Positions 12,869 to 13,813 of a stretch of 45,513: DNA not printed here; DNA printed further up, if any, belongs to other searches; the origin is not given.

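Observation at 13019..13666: Phage ORF with all four sialyl motifs (L, S, III, VS) in canonical order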

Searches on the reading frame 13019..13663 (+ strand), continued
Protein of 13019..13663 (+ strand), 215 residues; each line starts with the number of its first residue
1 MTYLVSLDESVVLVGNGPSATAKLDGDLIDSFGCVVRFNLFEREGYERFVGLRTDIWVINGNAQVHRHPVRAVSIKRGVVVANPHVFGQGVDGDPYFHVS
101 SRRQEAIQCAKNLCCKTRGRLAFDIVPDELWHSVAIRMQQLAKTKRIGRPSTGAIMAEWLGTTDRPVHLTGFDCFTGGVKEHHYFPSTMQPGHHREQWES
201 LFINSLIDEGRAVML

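Call 32: search_solved_structures(query=A1, max_evalue=0.01, show_alignments=4)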
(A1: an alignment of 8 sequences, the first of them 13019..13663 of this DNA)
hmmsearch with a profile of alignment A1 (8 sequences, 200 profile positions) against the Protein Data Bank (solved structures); distinct sequences matched with E-value up to 0.01: 9.
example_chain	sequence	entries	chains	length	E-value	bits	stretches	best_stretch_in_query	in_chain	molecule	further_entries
2wnb_A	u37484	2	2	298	7.4e-16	61.9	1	10-190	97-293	CMP-N-acetylneuraminate-beta-galactosamide-alpha-2,3-sialyltransferase 1 | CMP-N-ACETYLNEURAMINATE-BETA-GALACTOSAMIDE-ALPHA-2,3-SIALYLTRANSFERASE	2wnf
2wml_A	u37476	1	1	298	7.5e-16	61.8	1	10-190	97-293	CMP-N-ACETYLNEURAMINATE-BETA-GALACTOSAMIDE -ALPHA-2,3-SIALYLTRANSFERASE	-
6apj_A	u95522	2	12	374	8.9e-13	51.8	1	12-65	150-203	Alpha-N-acetylgalactosaminide alpha-2,6-sialyltransferase 2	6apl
6qvs_A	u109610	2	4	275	5e-10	42.8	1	13-184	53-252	Beta-galactoside alpha-2,6-sialyltransferase 1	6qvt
4js1_A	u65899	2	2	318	7.7e-10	42.2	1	13-184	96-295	Beta-galactoside alpha-2,6-sialyltransferase 1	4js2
4mps_A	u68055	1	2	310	1.8e-09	41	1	11-184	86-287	Beta-galactoside alpha-2,6-sialyltransferase 1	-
5bo6_A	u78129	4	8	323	1.9e-09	41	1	9-184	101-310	Sia-alpha-2,3-Gal-beta-1,4-GlcNAc-R:alpha 2,8-sialyltransferase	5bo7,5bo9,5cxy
5bo8_A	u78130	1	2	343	2.3e-09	40.7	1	9-184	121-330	Sia-alpha-2,3-Gal-beta-1,4-GlcNAc-R:alpha 2,8-sialyltransferase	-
2drj_A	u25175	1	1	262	0.0081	19.3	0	10-167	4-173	Alpha-2,3/8-sialyltransferase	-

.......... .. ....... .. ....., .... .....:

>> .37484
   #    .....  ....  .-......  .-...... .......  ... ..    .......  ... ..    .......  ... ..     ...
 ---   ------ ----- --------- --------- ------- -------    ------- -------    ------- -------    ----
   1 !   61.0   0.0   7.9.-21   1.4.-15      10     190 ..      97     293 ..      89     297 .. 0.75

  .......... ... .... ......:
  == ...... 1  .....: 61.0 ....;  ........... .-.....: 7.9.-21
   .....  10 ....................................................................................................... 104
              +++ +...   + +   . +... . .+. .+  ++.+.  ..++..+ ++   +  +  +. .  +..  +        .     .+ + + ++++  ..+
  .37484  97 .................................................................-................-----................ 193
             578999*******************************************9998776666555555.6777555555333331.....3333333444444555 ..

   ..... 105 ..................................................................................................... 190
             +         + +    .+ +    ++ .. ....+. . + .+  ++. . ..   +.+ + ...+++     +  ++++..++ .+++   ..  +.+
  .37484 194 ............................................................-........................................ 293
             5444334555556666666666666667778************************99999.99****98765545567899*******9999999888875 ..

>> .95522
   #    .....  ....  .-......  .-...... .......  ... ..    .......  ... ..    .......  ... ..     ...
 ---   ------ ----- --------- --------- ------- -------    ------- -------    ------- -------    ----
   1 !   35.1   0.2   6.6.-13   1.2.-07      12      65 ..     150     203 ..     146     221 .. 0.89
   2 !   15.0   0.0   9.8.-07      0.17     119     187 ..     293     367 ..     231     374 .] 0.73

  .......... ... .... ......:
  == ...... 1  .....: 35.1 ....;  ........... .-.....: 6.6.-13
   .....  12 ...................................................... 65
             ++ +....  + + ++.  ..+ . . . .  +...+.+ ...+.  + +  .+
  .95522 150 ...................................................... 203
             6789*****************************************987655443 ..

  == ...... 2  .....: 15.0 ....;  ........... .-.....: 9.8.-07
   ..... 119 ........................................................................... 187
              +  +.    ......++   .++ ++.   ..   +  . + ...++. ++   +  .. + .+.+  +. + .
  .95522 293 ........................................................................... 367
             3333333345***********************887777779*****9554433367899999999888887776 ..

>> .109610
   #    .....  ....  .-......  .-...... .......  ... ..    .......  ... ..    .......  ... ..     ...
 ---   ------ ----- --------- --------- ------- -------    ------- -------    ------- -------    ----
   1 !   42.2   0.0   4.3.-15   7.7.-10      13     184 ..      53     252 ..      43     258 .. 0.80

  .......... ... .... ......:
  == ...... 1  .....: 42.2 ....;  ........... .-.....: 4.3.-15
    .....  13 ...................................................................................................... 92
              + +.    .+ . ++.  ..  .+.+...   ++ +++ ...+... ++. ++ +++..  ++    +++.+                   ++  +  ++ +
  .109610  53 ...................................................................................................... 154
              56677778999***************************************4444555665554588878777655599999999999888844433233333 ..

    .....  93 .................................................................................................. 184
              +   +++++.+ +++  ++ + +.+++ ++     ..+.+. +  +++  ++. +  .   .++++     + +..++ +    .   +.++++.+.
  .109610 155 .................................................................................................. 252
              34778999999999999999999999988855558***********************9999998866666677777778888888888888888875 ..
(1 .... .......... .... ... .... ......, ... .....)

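Call 33: find_encoding_contigs(protein=P0001, flank=3000, max_places=4)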
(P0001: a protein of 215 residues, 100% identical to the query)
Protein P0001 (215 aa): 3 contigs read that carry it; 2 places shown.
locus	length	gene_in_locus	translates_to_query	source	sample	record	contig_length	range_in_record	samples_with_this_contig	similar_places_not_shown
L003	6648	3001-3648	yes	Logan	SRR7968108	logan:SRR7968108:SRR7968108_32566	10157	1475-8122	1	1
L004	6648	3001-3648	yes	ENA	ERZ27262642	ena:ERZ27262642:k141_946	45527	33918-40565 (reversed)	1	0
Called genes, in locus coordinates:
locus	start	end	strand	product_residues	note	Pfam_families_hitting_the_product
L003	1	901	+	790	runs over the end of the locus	?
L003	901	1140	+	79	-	-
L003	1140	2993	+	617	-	-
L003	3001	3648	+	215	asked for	PF00777:Glyco_transf_29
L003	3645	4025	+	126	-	-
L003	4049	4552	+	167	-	PF02026:RyR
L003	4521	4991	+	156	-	PF00583:Acetyltransf_1 (weak), PF13508:Acetyltransf_7 (weak)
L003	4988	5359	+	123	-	-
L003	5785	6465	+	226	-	-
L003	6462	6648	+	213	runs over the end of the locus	-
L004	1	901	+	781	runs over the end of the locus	-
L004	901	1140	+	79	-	-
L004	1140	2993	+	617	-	-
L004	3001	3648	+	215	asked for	PF00777:Glyco_transf_29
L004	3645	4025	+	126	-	-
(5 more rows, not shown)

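Call 34: find_encoding_contigs(protein=P0003, flank=10000, max_places=3)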
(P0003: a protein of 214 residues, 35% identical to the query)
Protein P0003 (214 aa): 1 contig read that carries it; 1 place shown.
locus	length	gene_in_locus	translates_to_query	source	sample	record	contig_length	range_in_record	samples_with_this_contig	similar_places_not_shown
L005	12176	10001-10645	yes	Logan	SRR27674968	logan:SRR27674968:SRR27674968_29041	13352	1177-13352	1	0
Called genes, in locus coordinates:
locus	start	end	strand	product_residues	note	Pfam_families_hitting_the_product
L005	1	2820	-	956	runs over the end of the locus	PF13715:CarbopepD_reg_2 (faint), PF13620:CarboxypepD_reg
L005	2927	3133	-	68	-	PF05532:CsbD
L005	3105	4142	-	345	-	PF00890:FAD_binding_2 (weak), PF01266:DAO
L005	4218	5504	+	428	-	PF01979:Amidohydro_1, PF07969:Amidohydro_3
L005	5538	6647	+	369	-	PF01594:AI-2E_transport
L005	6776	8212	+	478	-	-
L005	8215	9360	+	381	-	PF00201:UDPGT, PF06722:EryCIII-like_C, PF04101:Glyco_tran_28_C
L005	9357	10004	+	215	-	-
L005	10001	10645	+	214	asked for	PF00777:Glyco_transf_29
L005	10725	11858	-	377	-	-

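Call 35: find_encoding_contigs(protein=P0011, flank=10000, max_places=2)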
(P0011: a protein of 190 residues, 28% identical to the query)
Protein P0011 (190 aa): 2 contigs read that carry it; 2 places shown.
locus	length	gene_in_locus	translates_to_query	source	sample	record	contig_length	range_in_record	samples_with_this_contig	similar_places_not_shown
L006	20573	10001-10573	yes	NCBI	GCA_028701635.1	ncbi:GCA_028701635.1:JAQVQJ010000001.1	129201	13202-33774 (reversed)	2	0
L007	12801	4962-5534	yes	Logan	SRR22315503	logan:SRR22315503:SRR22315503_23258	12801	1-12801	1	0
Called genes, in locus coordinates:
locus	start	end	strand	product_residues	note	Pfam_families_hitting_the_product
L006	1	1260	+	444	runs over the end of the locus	PF26809:Phage_T4_gp13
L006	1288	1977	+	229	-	-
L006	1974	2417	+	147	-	PF08722:Tn7_TnsA-like_N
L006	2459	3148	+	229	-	PF03420:Peptidase_S77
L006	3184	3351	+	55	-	-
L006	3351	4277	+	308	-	-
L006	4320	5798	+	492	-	PF07068:Gp23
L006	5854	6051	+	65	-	-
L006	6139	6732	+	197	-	PF13578:Methyltransf_24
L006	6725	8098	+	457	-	PF00535:Glycos_transf_2 (weak), PF13578:Methyltransf_24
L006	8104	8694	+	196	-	PF00777:Glyco_transf_29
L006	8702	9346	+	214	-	PF02348:CTP_transf_3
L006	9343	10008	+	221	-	-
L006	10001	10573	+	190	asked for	PF00777:Glyco_transf_29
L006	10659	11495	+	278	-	-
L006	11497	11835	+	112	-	-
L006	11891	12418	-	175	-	-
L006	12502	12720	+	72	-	-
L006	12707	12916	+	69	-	-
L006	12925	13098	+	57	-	-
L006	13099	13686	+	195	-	PF00692:dUTPase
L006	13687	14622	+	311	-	PF03215:Rad17 (faint), PF05496:RuvB_N (weak), PF20720:nSTAND3 (faint), PF00004:AAA, PF07728:AAA_5 (weak), PF13173:AAA_14, PF13177:DNA_pol3_delta2, PF21328:Gp44_lid, +1 more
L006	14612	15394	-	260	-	-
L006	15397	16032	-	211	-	-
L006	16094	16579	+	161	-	PF04965:GPW_gp25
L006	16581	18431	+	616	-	-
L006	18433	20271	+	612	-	-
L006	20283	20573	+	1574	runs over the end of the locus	-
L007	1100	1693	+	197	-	PF13578:Methyltransf_24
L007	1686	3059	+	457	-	PF00535:Glycos_transf_2 (weak), PF13578:Methyltransf_24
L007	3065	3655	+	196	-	PF00777:Glyco_transf_29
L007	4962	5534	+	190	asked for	PF00777:Glyco_transf_29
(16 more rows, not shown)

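Call 36: search_dna_similar(query=P0011, collection=phages, mode=protein, max_evalue=0.001, max_rows=40)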
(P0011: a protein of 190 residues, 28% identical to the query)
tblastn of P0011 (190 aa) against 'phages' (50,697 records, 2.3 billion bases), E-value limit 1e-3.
Records with a match: 1; places in all: 1; records where one place covers at least 80% of the query: 1.
Best place of each record, by identity: <60% 1.
By first word of the organism name: uncultured 1.
By host as written in the record: - 1.
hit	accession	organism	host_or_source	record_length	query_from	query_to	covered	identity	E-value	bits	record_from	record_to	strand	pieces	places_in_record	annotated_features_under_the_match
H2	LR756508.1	uncultured phage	metagenomic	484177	3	187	97%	28.1%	1e-4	47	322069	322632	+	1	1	record has no annotation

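Call 37: search_dna_similar(query=P0024, collection=phages, mode=protein, max_evalue=0.001, max_rows=40)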
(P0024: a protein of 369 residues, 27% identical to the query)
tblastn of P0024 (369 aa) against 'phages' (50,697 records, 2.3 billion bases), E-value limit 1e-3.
Records with a match: 8; places in all: 10; records where one place covers at least 80% of the query: 0.
Best place of each record, by identity: <60% 8.
By first word of the organism name: Caulobacter 4; uncultured 1; Phage 1; Bacteriophage 1; Mesorhizobium 1.
By host as written in the record: Caulobacter vibrioides CB15 4; - 2; Proteobacteria 1; Mesorhizobium sediminum CBW1107-2 1.
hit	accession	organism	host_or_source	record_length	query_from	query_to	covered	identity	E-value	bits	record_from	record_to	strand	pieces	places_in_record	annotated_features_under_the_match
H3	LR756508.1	uncultured phage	metagenomic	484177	169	369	54%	25.3%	2e-6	56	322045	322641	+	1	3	record has no annotation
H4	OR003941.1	Phage DSL-LC06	Proteobacteria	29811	36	147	30%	30.1%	1e-7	60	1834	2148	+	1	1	methyltransferase domain-containing protein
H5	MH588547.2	Caulobacter phage CcrSC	Caulobacter vibrioides CB15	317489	38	147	30%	27.4%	9e-5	50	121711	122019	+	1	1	FkbM family methyltransferase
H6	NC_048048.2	Caulobacter phage CcrSC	Caulobacter vibrioides CB15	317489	38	147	30%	27.4%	9e-5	50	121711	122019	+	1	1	methyltransferase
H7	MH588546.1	Caulobacter phage CcrBL9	Caulobacter vibrioides CB15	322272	38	147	30%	27.4%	2e-4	49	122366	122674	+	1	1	FkbM family methyltransferase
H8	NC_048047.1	Caulobacter phage CcrBL9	Caulobacter vibrioides CB15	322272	38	147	30%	27.4%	2e-4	49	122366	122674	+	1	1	methyltransferase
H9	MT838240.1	Bacteriophage sp.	human fecal samples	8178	32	123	25%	30.4%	2e-5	52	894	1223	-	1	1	record has no annotation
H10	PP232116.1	Mesorhizobium phage vB_MseS-P1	Mesorhizobium sediminum CBW1107-2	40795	38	121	23%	27.8%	2e-4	50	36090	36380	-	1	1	S-adenosylmethionine-dependent methyltransferase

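Call 38: find_encoding_contigs(protein=P0041, flank=10000, max_places=1)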
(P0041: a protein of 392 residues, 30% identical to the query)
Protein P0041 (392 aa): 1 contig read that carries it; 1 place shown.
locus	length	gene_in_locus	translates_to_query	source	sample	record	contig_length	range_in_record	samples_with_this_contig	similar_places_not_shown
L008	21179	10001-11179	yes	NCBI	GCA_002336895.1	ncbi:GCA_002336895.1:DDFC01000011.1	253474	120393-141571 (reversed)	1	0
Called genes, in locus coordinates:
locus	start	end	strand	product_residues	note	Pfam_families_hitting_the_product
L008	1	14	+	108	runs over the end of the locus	-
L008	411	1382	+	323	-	-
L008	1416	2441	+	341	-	PF17236:SU10_MCP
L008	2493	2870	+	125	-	-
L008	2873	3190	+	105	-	-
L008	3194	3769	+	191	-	-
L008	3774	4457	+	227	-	-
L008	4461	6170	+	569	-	-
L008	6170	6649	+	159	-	-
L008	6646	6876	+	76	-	-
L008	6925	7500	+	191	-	-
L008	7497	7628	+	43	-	-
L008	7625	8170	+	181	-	-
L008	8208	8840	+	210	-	-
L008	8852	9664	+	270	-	-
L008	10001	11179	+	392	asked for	PF13578:Methyltransf_24, PF00777:Glyco_transf_29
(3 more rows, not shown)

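Call 39: find_encoding_contigs(protein=P0024, flank=10000, max_places=2)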
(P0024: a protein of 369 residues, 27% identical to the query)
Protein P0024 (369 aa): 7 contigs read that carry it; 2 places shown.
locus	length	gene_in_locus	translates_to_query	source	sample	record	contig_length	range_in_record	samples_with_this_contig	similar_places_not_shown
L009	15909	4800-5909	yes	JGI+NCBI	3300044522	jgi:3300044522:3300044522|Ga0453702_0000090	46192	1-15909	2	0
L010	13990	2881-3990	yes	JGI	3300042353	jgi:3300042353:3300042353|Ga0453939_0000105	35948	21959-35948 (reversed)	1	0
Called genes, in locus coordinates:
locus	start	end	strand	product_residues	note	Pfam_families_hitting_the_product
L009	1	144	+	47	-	?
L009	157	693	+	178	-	PF21448:DNMK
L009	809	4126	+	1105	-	-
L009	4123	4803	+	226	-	PF01501:Glyco_transf_8 (weak)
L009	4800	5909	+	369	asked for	PF13489:Methyltransf_23, PF08241:Methyltransf_11, PF13649:Methyltransf_25 (weak), PF00777:Glyco_transf_29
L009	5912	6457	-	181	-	PF13392:HNH_3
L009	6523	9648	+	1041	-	PF12768:Rax2 (faint), PF17164:DUF5122, PF15780:ASH (weak), PF22544:HYDIN_VesB_CFA65-like_Ig (faint), PF17164:DUF5122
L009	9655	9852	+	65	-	-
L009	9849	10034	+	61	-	-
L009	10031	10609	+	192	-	-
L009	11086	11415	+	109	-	-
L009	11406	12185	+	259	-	-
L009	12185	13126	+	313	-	-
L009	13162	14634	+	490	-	-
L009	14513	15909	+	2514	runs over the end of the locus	PF18760:ART-PolyVal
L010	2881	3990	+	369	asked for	PF13489:Methyltransf_23, PF08241:Methyltransf_11, PF13649:Methyltransf_25 (weak), PF00777:Glyco_transf_29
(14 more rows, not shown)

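Call 40: find_encoding_contigs(protein=P0046, flank=10000, max_places=2)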
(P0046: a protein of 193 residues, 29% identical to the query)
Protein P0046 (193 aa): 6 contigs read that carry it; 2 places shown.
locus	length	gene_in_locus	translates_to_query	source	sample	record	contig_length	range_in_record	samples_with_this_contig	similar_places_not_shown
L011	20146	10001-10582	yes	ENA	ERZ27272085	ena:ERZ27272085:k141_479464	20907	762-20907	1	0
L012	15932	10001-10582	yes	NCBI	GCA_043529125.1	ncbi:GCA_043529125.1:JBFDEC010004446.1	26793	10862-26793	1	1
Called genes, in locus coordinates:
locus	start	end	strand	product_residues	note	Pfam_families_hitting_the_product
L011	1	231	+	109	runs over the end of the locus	-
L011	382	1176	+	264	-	-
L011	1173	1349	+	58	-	-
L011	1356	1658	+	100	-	-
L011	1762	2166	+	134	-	-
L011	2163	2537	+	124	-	-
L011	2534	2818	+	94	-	-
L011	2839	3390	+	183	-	PF13539:Peptidase_M15_4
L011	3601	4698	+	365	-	-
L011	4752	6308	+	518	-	PF13252:Phage_capsid_3 (faint)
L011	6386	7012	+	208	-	-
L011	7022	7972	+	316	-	-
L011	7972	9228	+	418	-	-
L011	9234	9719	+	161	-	-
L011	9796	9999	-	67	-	-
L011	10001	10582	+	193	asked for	PF00777:Glyco_transf_29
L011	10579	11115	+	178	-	PF13578:Methyltransf_24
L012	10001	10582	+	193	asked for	PF00777:Glyco_transf_29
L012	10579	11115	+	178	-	PF13578:Methyltransf_24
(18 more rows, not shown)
